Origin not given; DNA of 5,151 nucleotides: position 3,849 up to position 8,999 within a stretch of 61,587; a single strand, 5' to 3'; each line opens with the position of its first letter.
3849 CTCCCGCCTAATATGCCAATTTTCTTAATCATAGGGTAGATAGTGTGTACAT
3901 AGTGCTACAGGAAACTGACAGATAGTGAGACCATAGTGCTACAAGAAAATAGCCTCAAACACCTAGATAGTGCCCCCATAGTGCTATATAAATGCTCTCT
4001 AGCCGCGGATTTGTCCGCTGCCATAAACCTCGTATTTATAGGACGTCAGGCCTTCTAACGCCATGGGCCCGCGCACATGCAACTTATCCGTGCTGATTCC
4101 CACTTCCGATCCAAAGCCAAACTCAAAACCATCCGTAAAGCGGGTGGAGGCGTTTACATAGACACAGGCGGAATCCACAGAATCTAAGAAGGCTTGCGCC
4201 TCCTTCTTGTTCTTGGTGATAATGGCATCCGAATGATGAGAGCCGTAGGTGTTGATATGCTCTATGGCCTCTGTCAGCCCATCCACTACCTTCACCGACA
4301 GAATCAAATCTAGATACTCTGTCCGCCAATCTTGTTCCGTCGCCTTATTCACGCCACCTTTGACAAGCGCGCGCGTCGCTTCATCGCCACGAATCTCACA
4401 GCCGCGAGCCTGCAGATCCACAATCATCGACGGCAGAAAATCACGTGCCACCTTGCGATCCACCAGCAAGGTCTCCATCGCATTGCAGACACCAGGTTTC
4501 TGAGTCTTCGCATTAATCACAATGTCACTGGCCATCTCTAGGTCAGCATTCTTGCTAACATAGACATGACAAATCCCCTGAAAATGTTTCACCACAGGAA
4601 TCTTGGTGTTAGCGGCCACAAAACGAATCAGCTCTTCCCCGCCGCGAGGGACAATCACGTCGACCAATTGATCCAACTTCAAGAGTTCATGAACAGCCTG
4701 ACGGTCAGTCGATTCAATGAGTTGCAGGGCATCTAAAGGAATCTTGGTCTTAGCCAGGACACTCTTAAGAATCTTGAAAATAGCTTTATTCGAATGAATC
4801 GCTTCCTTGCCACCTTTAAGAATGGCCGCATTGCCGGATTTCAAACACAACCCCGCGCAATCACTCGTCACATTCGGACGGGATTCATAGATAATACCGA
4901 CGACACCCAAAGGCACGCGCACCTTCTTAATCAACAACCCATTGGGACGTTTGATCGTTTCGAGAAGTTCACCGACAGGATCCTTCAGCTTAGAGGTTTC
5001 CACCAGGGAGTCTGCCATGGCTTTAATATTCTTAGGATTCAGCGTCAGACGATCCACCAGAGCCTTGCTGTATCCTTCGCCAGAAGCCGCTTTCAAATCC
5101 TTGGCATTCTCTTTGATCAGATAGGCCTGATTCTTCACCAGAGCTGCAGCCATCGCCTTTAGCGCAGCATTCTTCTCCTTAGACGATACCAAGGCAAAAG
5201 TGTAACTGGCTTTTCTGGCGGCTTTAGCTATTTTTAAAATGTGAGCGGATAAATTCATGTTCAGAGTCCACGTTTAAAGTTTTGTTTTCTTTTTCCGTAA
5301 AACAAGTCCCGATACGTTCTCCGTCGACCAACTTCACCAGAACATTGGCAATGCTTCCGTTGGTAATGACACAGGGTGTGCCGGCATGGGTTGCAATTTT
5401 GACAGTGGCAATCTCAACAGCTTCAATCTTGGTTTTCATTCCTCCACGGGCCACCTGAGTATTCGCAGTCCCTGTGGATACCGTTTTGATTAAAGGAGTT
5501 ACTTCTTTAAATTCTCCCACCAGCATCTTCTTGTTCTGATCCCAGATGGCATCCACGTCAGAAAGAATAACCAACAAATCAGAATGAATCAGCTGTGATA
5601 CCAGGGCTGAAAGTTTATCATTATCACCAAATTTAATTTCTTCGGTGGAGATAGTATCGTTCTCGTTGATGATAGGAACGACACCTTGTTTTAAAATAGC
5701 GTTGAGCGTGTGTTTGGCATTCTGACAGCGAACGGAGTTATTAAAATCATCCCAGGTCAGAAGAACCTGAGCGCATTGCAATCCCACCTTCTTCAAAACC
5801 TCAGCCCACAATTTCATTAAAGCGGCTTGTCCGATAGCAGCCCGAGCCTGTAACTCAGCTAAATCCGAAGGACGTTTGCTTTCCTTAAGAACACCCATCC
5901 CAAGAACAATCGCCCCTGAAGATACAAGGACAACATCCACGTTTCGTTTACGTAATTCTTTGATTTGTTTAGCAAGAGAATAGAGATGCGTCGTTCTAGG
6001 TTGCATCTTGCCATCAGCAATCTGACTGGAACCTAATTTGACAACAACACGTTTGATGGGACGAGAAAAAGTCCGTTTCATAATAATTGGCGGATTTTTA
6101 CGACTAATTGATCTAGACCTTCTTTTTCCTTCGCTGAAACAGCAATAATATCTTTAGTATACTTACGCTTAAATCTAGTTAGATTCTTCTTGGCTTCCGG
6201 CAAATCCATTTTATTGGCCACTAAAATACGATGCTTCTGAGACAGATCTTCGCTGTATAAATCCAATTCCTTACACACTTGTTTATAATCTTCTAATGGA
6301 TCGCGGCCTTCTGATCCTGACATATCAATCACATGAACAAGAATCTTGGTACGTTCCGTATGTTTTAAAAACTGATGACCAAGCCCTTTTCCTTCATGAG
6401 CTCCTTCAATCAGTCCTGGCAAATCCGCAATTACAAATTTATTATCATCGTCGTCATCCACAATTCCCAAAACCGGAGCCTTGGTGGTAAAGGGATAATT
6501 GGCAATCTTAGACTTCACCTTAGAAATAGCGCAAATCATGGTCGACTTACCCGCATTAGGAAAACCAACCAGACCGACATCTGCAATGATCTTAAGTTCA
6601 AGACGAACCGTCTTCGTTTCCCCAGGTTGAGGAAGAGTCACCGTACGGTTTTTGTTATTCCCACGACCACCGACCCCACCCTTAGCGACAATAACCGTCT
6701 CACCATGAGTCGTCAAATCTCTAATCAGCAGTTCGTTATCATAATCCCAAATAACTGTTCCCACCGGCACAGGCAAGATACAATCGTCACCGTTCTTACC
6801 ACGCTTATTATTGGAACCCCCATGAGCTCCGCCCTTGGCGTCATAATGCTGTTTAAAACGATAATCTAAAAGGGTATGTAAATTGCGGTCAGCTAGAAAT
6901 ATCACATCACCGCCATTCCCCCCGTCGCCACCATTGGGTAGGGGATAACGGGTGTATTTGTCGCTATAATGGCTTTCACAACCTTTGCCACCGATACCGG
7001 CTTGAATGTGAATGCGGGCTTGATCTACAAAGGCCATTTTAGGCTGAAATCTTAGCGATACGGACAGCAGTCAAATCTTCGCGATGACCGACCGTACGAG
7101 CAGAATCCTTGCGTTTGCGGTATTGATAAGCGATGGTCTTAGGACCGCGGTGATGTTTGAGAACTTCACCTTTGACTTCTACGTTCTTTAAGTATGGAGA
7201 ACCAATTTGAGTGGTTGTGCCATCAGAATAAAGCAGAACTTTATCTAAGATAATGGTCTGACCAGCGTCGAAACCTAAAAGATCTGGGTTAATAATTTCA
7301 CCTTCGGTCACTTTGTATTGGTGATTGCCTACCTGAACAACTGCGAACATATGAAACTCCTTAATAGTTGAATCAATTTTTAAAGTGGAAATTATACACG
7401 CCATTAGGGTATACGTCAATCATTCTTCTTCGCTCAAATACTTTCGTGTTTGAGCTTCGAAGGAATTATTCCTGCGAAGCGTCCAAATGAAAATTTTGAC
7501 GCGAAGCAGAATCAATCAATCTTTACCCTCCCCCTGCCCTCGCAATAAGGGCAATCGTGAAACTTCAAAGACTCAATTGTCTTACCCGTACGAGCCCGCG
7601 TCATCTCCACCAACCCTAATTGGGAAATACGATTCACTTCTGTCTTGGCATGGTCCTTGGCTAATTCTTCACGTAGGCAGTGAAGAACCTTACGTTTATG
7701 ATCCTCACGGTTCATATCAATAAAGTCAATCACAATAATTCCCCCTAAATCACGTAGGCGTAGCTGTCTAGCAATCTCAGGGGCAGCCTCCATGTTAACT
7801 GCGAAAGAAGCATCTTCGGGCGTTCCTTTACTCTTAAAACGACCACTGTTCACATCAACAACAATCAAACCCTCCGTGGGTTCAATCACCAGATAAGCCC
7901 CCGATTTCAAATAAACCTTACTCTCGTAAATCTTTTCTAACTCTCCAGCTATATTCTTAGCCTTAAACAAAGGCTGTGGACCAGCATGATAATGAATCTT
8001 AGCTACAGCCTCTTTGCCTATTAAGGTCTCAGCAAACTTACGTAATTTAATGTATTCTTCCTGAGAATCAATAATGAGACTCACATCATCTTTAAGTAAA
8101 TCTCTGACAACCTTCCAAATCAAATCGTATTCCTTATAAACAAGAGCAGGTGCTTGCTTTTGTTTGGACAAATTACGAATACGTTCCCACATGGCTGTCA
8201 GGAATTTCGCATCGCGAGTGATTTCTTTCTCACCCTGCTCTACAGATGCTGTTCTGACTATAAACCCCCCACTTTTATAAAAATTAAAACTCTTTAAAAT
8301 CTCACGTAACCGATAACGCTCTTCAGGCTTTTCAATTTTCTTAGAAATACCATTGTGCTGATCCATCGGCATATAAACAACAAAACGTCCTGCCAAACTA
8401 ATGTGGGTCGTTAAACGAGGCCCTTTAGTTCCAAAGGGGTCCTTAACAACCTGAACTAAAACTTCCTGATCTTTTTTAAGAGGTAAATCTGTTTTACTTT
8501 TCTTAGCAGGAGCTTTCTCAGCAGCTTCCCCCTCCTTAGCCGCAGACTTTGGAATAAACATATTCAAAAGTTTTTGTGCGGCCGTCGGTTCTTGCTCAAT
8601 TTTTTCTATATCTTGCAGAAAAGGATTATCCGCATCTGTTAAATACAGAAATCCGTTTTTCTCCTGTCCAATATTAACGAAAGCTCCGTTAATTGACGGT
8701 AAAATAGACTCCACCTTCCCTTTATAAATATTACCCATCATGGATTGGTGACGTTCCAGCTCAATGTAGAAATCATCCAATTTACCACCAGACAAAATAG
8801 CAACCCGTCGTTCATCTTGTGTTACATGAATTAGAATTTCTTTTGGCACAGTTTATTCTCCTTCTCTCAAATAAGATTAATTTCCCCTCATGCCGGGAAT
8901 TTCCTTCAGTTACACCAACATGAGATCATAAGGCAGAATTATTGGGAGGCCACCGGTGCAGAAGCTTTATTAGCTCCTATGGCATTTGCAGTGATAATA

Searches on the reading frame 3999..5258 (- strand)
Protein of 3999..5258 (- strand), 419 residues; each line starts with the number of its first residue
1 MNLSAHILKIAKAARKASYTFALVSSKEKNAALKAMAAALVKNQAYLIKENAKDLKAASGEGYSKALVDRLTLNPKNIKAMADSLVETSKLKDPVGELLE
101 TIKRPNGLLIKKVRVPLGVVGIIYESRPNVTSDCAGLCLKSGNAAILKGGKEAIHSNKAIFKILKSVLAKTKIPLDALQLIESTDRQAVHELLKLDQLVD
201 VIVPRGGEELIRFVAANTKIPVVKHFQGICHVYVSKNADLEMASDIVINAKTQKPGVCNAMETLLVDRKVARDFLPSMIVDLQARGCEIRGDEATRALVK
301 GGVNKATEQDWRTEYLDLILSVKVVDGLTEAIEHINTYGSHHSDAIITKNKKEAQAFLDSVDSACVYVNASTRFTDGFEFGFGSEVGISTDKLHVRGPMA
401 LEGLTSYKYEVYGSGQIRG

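Call 25: search_protein_families(library=pfam, proteins=[window:3999-5258:-], max_evalue=0.01)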
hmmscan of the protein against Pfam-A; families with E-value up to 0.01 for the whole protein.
window:3999-5258:- (419 aa): 1 family
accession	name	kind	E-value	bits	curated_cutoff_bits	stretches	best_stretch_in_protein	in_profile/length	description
PF00171.27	Aldedh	-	1.6e-20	73.5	23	2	6-281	30-292/461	Aldehyde dehydrogenase family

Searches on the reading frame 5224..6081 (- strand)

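Call 25: search_protein_families(library=pfam, proteins=[window:5224-6081:-], max_evalue=0.01)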
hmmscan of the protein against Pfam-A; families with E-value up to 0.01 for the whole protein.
window:5224-6081:- (285 aa): 1 family
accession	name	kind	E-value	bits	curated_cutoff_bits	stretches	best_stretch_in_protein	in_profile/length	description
PF00696.33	AA_kinase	-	3.1e-36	125.7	24.9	1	10-241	1-234/234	Amino acid kinase family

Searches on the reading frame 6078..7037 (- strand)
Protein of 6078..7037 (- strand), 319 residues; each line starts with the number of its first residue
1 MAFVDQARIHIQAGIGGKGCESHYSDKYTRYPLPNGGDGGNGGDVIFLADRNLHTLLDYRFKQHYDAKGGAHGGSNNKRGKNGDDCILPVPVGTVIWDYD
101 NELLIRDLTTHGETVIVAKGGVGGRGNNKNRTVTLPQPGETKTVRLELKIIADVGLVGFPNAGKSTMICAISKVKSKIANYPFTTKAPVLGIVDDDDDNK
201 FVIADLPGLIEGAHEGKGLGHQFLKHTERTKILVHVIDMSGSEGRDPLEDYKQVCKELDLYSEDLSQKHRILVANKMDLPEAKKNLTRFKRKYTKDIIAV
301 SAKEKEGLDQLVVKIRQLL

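Call 25: search_protein_families(library=pfam, proteins=[window:6078-7037:-], max_evalue=0.01)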
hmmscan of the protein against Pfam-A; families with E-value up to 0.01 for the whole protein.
window:6078-7037:- (319 aa): 7 families
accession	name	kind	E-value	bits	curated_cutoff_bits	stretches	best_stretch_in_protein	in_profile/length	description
PF01018.28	GTP1_OBG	-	1.1e-44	152.3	27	1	4-149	1-154/155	GTP1/OBG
PF01926.29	MMR_HSR1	-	1.9e-26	92.8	21.9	1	153-276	1-113/113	50S ribosome-binding GTPase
PF02421.24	FeoB_N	-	1.4e-12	47.8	27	1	154-314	3-155/156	Ferrous iron transport protein B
PF00025.27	Arf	-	0.00012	22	22.3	1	156-288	19-136/174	ADP-ribosylation factor family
PF16897.10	MMR_HSR1_Xtn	-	0.00072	19.9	35.2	1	269-317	57-102/106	C-terminal region of MMR_HSR1 domain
PF03308.22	MeaB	-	0.00083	18.9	23.1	0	154-171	36-53/273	Methylmalonyl Co-A mutase-associated GTPase MeaB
PF08438.16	YGR210-like_G4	-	0.0012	19.7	24.7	1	273-303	1-31/108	Obg-like GTPase YGR210-like, G4 motif-containing domain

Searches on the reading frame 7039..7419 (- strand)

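Call 25: search_protein_families(library=pfam, proteins=[window:7039-7419:-], max_evalue=0.01)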
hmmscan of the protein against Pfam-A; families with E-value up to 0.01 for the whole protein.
window:7039-7419:- (126 aa): 1 family
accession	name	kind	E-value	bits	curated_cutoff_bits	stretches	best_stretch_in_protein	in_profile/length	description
PF00829.26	Ribosomal_L21p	-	3.6e-30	104.6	27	1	24-124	1-99/99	Ribosomal prokaryotic L21 protein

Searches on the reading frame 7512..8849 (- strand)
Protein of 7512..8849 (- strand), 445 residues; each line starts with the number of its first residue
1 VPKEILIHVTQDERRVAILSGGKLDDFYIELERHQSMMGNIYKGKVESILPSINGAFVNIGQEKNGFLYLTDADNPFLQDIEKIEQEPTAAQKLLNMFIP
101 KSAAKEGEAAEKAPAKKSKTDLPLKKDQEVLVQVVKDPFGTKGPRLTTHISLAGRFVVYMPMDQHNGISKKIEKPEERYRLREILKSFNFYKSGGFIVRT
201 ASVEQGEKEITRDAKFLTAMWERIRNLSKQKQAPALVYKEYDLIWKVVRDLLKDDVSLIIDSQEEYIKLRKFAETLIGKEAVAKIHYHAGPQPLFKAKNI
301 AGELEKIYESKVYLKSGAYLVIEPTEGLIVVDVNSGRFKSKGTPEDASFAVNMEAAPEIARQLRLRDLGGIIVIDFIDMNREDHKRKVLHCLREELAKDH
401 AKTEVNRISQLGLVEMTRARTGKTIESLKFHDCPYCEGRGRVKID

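Call 25: search_protein_families(library=pfam, proteins=[window:7512-8849:-], max_evalue=0.01)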
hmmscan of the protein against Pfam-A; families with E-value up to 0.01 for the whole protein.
window:7512-8849:- (445 aa): 1 family
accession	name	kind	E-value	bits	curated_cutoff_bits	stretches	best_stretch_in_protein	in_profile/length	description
PF10150.14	RNase_E_G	-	1.9e-94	316.5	25.5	1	151-421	1-270/270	Ribonuclease E/G family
